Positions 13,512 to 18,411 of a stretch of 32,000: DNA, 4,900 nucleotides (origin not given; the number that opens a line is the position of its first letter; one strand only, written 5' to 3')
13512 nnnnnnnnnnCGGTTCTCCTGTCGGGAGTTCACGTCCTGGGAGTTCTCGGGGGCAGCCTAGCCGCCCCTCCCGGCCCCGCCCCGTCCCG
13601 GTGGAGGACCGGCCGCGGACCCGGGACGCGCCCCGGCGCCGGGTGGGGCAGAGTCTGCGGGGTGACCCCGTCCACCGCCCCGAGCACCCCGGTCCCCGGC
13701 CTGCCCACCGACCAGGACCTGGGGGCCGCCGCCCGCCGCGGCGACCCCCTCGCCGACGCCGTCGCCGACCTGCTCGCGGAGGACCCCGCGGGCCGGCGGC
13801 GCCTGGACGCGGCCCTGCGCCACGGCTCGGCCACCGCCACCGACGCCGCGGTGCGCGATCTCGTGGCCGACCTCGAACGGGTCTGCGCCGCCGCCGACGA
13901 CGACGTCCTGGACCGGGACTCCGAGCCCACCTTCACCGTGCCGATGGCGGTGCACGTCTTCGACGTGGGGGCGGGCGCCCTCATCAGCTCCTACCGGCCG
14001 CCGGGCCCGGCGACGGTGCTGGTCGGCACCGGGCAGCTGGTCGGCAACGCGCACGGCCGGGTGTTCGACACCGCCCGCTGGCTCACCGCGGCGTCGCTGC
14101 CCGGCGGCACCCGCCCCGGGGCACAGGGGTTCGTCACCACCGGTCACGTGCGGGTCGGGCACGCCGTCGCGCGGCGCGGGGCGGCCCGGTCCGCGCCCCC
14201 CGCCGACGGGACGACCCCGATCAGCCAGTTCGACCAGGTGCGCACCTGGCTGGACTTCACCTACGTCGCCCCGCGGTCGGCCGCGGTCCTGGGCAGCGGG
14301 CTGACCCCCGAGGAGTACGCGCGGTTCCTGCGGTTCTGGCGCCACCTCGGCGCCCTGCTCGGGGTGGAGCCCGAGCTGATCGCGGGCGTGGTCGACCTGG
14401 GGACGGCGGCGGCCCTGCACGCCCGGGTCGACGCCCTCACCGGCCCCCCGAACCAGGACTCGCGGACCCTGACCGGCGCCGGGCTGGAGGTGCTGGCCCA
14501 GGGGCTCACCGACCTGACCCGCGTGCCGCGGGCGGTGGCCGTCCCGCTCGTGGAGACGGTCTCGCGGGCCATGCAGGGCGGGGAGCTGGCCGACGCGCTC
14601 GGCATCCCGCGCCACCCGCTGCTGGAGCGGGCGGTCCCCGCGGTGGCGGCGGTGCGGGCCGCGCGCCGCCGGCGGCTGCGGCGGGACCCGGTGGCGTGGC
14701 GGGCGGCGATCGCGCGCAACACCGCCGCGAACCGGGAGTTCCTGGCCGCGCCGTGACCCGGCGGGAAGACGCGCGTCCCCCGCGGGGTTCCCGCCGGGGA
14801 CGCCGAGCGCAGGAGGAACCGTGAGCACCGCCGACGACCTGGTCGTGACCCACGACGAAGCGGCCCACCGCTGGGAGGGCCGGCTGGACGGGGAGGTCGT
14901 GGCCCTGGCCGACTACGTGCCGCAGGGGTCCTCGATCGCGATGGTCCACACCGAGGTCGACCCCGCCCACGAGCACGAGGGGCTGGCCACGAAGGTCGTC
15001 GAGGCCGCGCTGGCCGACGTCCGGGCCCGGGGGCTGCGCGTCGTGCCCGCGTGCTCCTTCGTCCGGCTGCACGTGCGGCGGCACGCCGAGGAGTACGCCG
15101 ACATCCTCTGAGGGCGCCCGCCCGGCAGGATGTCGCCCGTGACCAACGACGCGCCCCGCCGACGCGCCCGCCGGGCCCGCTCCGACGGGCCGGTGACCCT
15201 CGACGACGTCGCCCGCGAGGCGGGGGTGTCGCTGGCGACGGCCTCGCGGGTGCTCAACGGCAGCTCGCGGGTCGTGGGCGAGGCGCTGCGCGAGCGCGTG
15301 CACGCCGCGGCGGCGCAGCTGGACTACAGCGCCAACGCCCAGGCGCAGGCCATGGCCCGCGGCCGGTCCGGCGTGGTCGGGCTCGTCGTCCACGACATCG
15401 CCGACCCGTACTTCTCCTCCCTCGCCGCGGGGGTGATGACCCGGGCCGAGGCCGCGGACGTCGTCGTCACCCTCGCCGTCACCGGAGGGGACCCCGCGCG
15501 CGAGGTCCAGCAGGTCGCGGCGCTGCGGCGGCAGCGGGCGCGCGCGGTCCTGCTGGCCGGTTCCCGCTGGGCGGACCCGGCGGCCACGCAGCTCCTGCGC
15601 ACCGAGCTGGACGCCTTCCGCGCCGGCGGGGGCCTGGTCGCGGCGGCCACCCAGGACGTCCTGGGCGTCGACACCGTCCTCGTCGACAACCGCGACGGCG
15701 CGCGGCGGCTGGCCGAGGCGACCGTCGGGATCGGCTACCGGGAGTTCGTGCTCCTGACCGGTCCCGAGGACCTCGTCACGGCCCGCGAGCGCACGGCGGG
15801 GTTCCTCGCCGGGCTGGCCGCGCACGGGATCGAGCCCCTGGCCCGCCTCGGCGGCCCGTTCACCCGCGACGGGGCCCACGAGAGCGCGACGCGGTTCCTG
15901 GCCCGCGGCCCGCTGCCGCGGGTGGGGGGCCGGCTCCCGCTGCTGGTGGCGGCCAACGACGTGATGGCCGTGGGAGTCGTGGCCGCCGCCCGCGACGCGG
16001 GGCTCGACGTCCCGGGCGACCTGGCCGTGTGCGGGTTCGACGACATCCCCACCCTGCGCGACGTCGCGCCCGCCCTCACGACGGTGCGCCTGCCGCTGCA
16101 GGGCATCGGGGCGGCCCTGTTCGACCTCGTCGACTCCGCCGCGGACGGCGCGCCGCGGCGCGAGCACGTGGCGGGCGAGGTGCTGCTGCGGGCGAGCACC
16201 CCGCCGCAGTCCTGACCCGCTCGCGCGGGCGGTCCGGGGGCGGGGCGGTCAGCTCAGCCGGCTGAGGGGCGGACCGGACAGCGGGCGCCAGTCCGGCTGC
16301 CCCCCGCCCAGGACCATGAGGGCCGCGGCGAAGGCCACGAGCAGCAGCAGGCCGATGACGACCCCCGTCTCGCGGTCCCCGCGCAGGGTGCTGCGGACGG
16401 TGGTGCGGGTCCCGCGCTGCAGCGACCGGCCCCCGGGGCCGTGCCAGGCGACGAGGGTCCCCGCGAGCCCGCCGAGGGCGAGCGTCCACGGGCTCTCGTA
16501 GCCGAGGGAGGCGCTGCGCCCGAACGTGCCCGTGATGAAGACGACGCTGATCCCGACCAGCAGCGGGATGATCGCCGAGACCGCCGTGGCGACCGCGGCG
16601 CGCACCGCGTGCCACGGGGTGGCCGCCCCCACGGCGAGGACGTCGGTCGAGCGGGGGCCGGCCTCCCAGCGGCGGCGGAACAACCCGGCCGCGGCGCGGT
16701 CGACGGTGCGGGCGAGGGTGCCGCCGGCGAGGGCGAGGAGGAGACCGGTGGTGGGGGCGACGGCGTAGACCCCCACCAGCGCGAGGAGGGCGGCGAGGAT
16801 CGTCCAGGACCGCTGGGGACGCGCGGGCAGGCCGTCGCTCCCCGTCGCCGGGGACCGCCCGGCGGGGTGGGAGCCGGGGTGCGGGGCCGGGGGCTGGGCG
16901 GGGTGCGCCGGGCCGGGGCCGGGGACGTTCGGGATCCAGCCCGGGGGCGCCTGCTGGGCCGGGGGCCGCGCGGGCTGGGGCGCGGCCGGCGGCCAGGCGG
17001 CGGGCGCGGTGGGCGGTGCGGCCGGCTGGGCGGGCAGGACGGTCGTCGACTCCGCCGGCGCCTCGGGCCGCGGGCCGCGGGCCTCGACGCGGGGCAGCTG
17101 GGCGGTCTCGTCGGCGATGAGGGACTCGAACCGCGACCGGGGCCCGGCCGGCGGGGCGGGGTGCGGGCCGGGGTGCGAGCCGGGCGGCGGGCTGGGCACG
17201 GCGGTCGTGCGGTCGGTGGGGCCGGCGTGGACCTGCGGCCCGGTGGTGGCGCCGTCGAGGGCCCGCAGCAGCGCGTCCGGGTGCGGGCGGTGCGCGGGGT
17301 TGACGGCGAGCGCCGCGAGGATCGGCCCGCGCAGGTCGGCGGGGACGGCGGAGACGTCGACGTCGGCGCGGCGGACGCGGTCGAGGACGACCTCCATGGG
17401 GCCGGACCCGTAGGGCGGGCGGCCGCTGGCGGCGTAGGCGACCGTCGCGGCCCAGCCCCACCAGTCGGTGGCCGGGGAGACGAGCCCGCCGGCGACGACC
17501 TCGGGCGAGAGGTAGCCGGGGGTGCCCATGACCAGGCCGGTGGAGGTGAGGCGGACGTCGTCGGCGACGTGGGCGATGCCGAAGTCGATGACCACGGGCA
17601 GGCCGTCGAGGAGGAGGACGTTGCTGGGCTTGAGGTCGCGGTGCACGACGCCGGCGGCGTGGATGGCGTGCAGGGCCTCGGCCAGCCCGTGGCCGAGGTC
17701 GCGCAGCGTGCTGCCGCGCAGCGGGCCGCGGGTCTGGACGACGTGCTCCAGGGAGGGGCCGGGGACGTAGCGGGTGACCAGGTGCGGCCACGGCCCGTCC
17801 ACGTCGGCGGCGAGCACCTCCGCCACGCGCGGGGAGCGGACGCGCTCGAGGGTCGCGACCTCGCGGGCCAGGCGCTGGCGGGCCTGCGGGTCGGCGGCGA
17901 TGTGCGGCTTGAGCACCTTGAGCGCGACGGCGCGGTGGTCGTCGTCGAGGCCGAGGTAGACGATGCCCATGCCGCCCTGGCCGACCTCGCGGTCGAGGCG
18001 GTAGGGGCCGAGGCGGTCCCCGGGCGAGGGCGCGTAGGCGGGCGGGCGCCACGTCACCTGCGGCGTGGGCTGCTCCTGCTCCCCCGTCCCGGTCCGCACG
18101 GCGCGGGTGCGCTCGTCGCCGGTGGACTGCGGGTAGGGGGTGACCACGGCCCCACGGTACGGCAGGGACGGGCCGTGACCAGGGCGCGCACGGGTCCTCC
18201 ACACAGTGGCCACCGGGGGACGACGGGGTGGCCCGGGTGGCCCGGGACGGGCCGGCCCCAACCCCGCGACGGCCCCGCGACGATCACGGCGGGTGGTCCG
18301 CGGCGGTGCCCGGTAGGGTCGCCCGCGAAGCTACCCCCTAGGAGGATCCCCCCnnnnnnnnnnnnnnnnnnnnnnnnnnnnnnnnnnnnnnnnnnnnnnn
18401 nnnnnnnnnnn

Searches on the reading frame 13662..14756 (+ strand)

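Call 12: search_protein_families(library=pfam, proteins=[window:13662-14756:+], max_evalue=0.001)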
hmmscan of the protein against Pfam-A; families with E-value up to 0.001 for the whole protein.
window:13662-14756:+ (364 aa): 1 family
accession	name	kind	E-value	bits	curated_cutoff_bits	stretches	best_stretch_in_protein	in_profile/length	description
PF09995.15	MPAB_Lcp_cat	-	4.4e-13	50.3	23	1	120-335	26-230/231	ER-bound oxygenase mpaB/B'/Rubber oxygenase, catalytic domain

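Call 18: search_protein_families(library=ncbifam, proteins=[window:13662-14756:+], max_evalue=1)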
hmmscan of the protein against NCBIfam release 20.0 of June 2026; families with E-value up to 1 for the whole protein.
window:13662-14756:+ (364 aa): 0 families

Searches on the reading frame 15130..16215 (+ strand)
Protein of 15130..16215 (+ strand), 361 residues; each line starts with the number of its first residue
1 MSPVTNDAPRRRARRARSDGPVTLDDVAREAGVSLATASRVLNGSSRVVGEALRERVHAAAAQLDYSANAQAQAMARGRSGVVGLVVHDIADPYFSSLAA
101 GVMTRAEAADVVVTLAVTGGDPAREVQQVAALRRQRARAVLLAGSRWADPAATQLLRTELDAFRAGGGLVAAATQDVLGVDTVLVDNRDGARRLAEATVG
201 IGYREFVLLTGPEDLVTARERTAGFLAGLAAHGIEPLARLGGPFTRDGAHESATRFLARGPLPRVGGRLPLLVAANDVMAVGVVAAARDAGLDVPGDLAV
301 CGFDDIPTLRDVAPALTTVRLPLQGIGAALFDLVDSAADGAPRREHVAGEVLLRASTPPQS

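Call 12: search_protein_families(library=pfam, proteins=[window:15130-16215:+], max_evalue=0.001)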
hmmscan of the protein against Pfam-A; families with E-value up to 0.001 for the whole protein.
window:15130-16215:+ (361 aa): 4 families
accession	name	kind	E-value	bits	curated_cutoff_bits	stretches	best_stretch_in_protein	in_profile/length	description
PF13377.12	Peripla_BP_3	-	5.5e-24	85.6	26.5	1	201-357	7-167/167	Periplasmic binding protein-like domain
PF00532.27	Peripla_BP_1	-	5.6e-19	69.1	22.2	1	81-334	2-257/281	Periplasmic binding proteins and sugar binding domain of LacI family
PF00356.27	LacI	-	3.3e-16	59.2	27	1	23-69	1-46/46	Bacterial regulatory proteins, lacI family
PF13407.12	Peripla_BP_4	-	3.3e-11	43.7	35.1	1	83-308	1-221/258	Periplasmic binding protein domain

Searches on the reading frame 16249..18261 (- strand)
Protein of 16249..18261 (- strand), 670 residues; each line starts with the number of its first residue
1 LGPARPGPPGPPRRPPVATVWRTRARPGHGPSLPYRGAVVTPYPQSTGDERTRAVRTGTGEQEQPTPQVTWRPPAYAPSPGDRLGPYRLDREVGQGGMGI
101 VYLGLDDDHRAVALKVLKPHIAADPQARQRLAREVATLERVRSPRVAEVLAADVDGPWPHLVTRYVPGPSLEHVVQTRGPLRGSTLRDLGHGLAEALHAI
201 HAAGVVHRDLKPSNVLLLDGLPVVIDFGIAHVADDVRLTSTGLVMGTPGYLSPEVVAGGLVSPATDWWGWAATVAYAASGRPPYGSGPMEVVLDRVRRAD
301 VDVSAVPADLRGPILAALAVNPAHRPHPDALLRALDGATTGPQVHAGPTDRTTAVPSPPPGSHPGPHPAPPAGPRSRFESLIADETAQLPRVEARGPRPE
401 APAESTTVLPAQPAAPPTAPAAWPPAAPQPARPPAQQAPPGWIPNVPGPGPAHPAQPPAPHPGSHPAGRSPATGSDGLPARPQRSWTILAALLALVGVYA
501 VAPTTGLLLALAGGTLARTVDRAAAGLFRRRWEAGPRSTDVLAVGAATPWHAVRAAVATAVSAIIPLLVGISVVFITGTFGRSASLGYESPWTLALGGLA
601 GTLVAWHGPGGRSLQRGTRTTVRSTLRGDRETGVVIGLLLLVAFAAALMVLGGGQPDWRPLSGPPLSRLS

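Call 12: search_protein_families(library=pfam, proteins=[window:16249-18261:-], max_evalue=0.001)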
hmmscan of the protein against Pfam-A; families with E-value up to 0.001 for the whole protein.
window:16249-18261:- (670 aa): 3 families
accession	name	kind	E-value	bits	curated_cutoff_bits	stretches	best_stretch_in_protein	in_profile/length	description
PF00069.31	Pkinase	-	1.2e-35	123.6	31.7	1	87-285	1-198/263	Protein kinase domain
PF07714.23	PK_Tyr_Ser-Thr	-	4.1e-21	75.9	23.1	1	89-333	3-256/258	Protein tyrosine and serine/threonine kinase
PF01636.29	APH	-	3.8e-06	27.3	23.2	1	202-234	167-201/239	Phosphotransferase enzyme family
